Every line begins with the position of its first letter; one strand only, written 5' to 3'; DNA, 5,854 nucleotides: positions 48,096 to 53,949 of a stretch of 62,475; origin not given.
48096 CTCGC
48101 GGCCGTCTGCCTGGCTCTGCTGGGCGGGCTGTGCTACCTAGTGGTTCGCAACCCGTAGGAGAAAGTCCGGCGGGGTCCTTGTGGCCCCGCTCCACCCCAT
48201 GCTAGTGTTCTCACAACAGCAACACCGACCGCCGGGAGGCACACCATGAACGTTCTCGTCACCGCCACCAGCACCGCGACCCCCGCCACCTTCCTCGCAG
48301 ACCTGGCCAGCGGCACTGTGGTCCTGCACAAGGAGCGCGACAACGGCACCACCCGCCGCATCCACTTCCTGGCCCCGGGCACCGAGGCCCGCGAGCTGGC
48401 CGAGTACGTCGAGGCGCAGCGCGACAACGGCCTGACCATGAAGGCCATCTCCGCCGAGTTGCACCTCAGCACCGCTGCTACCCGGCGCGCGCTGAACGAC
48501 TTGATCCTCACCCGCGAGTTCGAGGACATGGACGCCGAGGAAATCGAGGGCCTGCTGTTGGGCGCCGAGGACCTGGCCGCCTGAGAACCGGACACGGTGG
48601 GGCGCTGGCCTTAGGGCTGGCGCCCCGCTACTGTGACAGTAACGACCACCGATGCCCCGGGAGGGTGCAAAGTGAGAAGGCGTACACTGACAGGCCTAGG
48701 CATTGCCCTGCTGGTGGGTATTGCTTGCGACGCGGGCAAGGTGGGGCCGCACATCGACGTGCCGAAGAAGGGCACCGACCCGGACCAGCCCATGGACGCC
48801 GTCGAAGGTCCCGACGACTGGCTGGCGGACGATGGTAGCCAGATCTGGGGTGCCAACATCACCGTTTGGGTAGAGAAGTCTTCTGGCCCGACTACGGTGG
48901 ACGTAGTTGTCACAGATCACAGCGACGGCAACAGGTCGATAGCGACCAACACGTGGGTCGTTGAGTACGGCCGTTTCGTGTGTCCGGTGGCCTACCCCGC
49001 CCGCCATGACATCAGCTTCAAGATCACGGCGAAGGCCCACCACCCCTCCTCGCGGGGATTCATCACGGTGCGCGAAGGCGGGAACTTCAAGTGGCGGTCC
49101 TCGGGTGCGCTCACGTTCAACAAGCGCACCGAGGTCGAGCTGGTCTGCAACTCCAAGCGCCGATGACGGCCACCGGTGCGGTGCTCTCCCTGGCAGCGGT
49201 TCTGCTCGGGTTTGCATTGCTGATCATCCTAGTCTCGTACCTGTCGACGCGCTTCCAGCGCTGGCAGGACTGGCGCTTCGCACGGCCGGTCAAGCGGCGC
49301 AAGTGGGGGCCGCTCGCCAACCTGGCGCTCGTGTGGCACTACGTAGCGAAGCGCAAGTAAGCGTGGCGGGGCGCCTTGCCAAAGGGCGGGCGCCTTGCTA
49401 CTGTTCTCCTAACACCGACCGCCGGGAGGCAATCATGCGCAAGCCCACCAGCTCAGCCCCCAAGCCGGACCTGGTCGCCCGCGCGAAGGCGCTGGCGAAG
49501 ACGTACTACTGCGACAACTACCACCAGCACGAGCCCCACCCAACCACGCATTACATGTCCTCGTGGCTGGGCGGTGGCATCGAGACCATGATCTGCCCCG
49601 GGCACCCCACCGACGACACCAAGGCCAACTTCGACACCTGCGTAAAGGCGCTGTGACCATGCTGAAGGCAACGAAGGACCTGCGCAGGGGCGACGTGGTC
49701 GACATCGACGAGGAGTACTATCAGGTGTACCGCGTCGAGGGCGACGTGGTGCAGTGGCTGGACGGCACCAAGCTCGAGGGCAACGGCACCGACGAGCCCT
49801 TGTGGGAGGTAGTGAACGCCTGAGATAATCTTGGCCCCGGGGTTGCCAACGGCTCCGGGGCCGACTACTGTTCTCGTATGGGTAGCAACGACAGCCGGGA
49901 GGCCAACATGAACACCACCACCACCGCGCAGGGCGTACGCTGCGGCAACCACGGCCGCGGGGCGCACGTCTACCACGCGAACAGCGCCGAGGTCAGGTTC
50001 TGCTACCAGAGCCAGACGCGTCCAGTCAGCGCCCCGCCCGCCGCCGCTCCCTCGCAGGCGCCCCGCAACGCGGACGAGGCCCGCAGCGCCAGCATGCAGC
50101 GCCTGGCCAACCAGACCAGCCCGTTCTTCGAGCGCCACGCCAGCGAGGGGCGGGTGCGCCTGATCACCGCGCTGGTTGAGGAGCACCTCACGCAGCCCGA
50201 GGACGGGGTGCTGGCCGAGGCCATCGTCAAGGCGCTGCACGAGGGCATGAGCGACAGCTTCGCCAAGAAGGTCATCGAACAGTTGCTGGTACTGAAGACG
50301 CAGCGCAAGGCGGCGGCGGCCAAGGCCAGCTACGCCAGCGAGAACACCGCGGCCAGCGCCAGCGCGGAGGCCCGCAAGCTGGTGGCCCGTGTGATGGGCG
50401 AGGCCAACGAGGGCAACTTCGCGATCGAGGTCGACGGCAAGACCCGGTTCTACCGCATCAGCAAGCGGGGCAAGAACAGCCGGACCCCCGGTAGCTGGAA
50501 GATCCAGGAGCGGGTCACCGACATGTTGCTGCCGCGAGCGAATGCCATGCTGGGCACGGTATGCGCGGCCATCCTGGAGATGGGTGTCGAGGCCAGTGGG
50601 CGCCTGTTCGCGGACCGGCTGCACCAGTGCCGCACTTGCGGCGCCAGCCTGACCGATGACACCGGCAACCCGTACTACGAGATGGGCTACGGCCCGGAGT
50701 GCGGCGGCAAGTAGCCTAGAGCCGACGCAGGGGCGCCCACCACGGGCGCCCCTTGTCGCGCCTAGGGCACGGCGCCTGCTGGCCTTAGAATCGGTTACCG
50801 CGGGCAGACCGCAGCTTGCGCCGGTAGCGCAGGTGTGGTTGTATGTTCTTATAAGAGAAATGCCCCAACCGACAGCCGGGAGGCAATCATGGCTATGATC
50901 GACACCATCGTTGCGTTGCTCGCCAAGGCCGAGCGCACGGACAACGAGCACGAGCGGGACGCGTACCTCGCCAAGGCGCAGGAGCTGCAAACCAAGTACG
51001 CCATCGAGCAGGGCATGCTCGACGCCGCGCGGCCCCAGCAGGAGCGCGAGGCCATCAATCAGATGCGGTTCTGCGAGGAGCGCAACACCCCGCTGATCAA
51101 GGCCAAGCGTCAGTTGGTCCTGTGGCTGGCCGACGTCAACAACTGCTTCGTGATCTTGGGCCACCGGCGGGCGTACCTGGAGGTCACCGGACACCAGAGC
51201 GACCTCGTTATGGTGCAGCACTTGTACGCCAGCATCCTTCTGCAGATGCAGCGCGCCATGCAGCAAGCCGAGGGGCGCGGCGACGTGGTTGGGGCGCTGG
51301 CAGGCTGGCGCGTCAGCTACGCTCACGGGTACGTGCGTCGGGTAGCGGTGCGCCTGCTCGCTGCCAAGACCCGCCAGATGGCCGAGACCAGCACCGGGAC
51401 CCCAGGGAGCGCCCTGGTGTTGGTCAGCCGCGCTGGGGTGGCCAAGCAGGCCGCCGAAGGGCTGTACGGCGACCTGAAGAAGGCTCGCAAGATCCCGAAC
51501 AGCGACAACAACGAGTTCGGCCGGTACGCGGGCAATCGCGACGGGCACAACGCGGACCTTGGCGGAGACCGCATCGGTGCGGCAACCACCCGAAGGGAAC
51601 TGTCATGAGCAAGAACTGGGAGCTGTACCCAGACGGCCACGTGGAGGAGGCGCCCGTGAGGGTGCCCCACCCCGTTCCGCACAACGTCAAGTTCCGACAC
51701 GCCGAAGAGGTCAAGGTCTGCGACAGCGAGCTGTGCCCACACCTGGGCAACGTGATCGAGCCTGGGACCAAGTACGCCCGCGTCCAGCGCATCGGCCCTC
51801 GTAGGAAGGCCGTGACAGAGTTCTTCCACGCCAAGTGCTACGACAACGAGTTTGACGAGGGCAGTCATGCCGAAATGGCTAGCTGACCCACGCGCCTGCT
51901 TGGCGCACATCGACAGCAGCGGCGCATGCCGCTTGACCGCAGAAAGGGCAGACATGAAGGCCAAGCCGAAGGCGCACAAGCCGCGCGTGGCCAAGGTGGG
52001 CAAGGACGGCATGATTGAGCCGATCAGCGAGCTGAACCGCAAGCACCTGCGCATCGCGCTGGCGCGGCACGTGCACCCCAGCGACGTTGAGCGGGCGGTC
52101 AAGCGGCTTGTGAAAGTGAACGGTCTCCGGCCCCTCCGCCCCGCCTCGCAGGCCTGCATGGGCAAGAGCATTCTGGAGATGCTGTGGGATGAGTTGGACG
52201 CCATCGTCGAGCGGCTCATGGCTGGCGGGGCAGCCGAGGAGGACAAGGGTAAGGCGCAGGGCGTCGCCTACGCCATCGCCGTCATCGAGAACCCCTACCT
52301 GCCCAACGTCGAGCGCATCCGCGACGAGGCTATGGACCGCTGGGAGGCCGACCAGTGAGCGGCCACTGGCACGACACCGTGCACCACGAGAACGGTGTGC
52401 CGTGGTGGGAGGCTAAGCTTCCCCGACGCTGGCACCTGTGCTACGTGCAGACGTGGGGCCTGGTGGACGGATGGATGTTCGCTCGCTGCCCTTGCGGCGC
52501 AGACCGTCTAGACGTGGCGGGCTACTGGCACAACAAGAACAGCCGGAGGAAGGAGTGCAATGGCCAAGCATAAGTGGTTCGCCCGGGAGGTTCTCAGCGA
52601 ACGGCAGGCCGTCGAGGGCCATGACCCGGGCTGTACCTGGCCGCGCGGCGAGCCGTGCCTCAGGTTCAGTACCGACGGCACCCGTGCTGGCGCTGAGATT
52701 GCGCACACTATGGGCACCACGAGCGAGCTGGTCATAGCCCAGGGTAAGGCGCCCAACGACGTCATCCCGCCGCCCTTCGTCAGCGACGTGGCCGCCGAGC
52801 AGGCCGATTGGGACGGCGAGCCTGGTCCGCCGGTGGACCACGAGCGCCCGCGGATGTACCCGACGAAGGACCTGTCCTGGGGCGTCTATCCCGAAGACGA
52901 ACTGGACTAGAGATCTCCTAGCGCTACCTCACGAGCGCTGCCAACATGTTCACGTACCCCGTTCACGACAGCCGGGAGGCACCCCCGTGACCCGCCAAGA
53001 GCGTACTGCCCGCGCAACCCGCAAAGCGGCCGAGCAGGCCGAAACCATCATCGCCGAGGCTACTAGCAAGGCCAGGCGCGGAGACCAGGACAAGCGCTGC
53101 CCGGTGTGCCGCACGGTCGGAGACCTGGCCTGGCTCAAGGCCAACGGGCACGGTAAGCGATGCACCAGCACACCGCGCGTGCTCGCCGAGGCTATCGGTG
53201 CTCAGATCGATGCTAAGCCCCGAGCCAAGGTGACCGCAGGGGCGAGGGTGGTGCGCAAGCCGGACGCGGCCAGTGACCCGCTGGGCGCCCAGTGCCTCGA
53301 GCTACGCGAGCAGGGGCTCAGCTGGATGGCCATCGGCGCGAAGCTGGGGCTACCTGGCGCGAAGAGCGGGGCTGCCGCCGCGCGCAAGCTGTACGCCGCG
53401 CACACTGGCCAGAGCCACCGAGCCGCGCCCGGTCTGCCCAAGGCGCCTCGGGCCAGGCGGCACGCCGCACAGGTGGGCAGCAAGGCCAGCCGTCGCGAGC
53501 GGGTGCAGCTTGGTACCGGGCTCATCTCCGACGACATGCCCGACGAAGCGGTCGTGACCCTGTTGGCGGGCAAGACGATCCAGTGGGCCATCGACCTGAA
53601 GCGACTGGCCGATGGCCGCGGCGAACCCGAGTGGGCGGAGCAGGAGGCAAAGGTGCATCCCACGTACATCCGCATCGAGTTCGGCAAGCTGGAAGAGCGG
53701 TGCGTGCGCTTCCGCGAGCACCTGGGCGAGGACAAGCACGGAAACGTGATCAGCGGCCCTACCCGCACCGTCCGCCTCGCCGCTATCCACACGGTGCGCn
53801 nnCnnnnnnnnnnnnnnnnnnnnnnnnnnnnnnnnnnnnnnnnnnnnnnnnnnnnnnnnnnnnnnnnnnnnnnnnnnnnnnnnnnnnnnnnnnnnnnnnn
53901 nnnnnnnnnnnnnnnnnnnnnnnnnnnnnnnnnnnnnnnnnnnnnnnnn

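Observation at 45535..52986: Ten or eleven near-identical early-gene cassettes: hairpin, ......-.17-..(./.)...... promoter, and a conserved 16-nt start-associated leader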

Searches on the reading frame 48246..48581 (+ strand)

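Call 46: search_protein_families(library=phrogs, proteins=[window:48246-48581:+], max_evalue=0.01)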
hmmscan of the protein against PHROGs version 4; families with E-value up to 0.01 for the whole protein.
window:48246-48581:+ (112 aa): 0 families

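Call 53: search_protein_families(library=pfam, proteins=[window:48246-48581:+], max_evalue=0.1)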
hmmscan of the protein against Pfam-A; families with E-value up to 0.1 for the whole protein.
window:48246-48581:+ (112 aa): 4 families
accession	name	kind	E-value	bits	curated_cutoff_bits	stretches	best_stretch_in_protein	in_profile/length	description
PF13412.12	HTH_24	-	0.0005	20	21.9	1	58-87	13-42/48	Winged helix-turn-helix DNA-binding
PF12802.13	MarR_2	-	0.0085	16.7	27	1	59-87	18-45/61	MarR family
PF09339.16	HTH_IclR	-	0.0089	16.2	22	1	57-87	13-43/52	IclR helix-turn-helix domain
PF16365.12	EutK_C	-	0.034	14.6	27.5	1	51-87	4-39/52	Ethanolamine utilization protein EutK C-terminus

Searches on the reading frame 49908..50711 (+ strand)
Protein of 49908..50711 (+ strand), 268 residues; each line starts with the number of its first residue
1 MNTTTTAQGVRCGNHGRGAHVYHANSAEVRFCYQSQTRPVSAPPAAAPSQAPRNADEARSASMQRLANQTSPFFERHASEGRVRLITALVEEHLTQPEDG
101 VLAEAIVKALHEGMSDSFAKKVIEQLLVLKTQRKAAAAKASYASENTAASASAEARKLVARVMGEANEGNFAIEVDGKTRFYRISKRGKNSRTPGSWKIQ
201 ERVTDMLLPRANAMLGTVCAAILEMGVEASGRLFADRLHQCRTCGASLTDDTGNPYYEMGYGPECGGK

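Call 46: search_protein_families(library=phrogs, proteins=[window:49908-50711:+], max_evalue=0.01)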
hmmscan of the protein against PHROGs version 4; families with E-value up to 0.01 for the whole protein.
window:49908-50711:+ (268 aa): 2 families
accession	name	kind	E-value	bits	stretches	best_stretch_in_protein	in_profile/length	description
phrog_636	-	unknown function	5e-12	47.6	1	68-268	28-231/254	-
phrog_6032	-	unknown function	2.2e-08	35.2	1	99-266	90-271/296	-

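Call 53: search_protein_families(library=pfam, proteins=[window:49908-50711:+], max_evalue=0.1)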
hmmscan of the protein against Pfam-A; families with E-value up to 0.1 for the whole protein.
window:49908-50711:+ (268 aa): 1 family
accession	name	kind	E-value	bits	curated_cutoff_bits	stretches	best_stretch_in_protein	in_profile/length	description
PF03323.18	GerA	-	0.061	12.3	27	1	116-195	38-119/466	Bacillus/Clostridium GerA spore germination protein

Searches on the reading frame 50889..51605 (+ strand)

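Call 46: search_protein_families(library=phrogs, proteins=[window:50889-51605:+], max_evalue=0.01)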
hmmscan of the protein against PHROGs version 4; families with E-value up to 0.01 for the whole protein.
window:50889-51605:+ (239 aa): 1 family
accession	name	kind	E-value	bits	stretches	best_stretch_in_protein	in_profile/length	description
phrog_421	-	unknown function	9e-34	118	1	3-232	9-234/241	unknown function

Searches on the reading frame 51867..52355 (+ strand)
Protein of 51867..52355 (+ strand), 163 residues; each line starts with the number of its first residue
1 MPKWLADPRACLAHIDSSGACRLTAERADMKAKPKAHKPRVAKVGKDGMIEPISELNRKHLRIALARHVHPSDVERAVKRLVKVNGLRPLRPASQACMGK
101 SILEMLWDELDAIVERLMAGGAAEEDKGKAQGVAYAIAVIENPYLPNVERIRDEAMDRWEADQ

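Call 47: search_protein_families(library=phrogs, proteins=[window:51867-52355:+], max_evalue=0.01)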
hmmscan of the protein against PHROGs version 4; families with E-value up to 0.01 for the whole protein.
window:51867-52355:+ (163 aa): 1 family
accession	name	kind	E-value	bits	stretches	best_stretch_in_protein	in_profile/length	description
phrog_5406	-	unknown function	4.3e-09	37.3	1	91-161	58-146/240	-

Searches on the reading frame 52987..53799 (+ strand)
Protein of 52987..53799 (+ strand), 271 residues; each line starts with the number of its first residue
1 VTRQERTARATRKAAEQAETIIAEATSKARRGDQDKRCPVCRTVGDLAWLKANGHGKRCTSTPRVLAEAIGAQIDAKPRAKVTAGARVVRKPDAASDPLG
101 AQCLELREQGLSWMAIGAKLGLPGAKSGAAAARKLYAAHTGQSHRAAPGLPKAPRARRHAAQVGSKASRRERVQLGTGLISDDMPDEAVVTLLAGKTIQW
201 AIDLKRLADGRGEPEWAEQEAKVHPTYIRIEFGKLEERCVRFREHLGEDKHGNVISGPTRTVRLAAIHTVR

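Call 47: search_protein_families(library=phrogs, proteins=[window:52987-53799:+], max_evalue=0.01)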
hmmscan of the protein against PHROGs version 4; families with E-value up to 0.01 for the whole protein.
window:52987-53799:+ (271 aa): 0 families

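Call 53: search_protein_families(library=pfam, proteins=[window:52987-53799:+], max_evalue=0.1)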
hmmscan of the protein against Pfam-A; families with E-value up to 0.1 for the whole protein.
window:52987-53799:+ (271 aa): 0 families

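Call 65: find_homologous_proteins(query=window:52987-53799:+, max_evalue=0.00001)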
Query window:52987-53799:+ (271 aa): 61 proteins with E <= 0.00001 among 5355 candidates.
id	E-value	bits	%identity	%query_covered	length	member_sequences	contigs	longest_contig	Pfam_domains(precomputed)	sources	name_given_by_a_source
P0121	1.2e-171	587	100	100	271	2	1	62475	-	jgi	jgi:hypothetical protein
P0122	8.3e-110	384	71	100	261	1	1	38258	-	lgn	-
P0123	1.5e-108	380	72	93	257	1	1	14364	-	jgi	jgi:hypothetical protein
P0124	1.0e-98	348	64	100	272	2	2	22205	-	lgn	-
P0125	4.6e-98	346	63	100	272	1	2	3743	-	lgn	-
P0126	3.5e-91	323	63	100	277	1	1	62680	-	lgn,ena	-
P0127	3.6e-88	314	62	100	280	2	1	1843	-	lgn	-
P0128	1.1e-87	312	60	100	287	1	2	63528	-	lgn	-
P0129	2.7e-86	307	60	100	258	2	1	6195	-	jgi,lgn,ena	-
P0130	3.1e-85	304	60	100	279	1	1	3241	-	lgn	-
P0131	1.4e-84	302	59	100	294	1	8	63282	-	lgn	-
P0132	7.8e-81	290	60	100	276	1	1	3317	-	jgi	jgi:hypothetical protein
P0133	3.1e-80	288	58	100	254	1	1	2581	-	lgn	-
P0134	3.2e-80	288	61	100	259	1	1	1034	-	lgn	-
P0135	9.4e-79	283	55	100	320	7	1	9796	-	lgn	-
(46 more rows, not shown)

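Call 73: predict_structure(alignment_id=A2)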
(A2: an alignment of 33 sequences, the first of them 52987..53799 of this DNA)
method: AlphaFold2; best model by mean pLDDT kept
length: 271 residues; sequences in the alignment: 33
mean_pLDDT: 84.0   pTM: 0.44
mean pLDDT of the five models: 84.0, 82.4, 81.4, 80.7, 80.4
residues with pLDDT >= 90: 143; 70-90: 71; 50-70: 41; < 50: 16
segments of 3 or more residues with pLDDT < 50: 70-75, 84-90
pLDDT, mean of each block of 10 residues (from residue 1): 88 95 87 75 90 90 58 50 49 69 95 96 92 94 87 66 68 74 94 96 88 90 98 91 97 97 92 91
secondary structure, 60 per line:
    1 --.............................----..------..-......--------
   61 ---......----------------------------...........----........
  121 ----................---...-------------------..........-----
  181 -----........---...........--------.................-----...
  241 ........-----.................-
elements in order: H3-31 H47-52 H64-69 H98-108 H113-120 H125-140 H166-175 H186-193 E197-203 H204-207 E216-232 E238-248 E254-263 E267-270

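Call 77: fold_search(model_id=the predicted structure, library=pdb)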
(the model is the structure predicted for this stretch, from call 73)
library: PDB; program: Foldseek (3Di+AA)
matches with E <= 10: 495; with E <= 0.001: 0
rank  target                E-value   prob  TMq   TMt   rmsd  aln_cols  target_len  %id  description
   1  3wxm_H                1.2e-01  0.44  0.16  0.13  10.4        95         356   16  Crystal structure of archaeal Pelota and GTP-bound EF1 alpha complex (released 2014-09-03)
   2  4adn_A                1.3e-01  0.14  0.12  0.15  13.4       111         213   11  Fusidic acid resistance protein FusB (released 2012-03-07)
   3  5z8n_B                1.5e-01  0.69  0.16  0.22   8.2        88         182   14  Crystal structure of Arabidopsis thaliana EBS C-terminal deletion construct in complex with an H3K4me2 peptide (released 2018-07-25)
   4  9lbn_H                2.3e-01  0.15  0.11  0.09   8.4        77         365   14  The composite cryo-EM structure of the head-to-tail connector and head-proximal tail components of bacteriophage phiXa (released 2025-05-07)
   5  3j15_A                2.6e-01  0.30  0.15  0.12  11.1        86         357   13  Model of ribosome-bound archaeal Pelota and ABCE1 (released 2012-02-22)
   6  5e6i_F                2.6e-01  0.06  0.09  0.11  13.6        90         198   11  Crystal structure of TCR PF8 in complex with flu MP(58-66) epitope presented by HLA-A2 (released 2016-10-19)
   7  5nrl_d                3.6e-01  0.54  0.17  0.43   8.8        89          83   13  Structure of a pre-catalytic spliceosome (released 2017-05-31)
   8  1ia9_A                4.0e-01  0.09  0.12  0.12  18.9       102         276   13  CRYSTAL STRUCTURE OF THE ATYPICAL PROTEIN KINASE DOMAIN OF A TRP CA-CHANNEL, CHAK (AMPPNP COMPLEX) (released 2001-06-06)
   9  5o9z_l                4.8e-01  0.33  0.15  0.44   9.5        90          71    9  Cryo-EM structure of a pre-catalytic human spliceosome primed for activation (B complex) (released 2017-08-16)
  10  9ghd_V                5.1e-01  0.10  0.13  0.15  13.0       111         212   11  Escherichia coli 70S ribosome in complex with Staphylococcus aureus FusB-EF-G (FusB-EF-G-70S*) (released 2025-03-26)
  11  6v4x_C                5.5e-01  0.21  0.15  0.30   9.7       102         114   10  Cryo-EM structure of an active human histone pre-mRNA 3'-end processing machinery at 3.2 Angstrom resolution (released 2020-02-19)
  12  8tnl_A                5.5e-01  0.04  0.08  0.14  13.2        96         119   11  CryoEM structure of H7 hemagglutinin from A/Shanghai2/2013 H7N9 in complex with a human neutralizing antibody H7.HK1 (released 2024-05-15)
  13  3m9q_A                5.8e-01  0.35  0.17  0.42   6.3        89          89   15  Drosophila MSL3 chromodomain (released 2010-07-21)
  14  8jx6_B                6.2e-01  0.20  0.16  0.11   9.4       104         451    7  Deep-Sea Helicase 9 (DSH9) (released 2023-07-26)
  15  5t7v_L1               6.6e-01  0.25  0.18  0.36  11.4       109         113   13  Methicillin Resistant, Linezolid resistant Staphylococcus aureus 70S ribosome (delta S145 uL3) (released 2017-05-31)
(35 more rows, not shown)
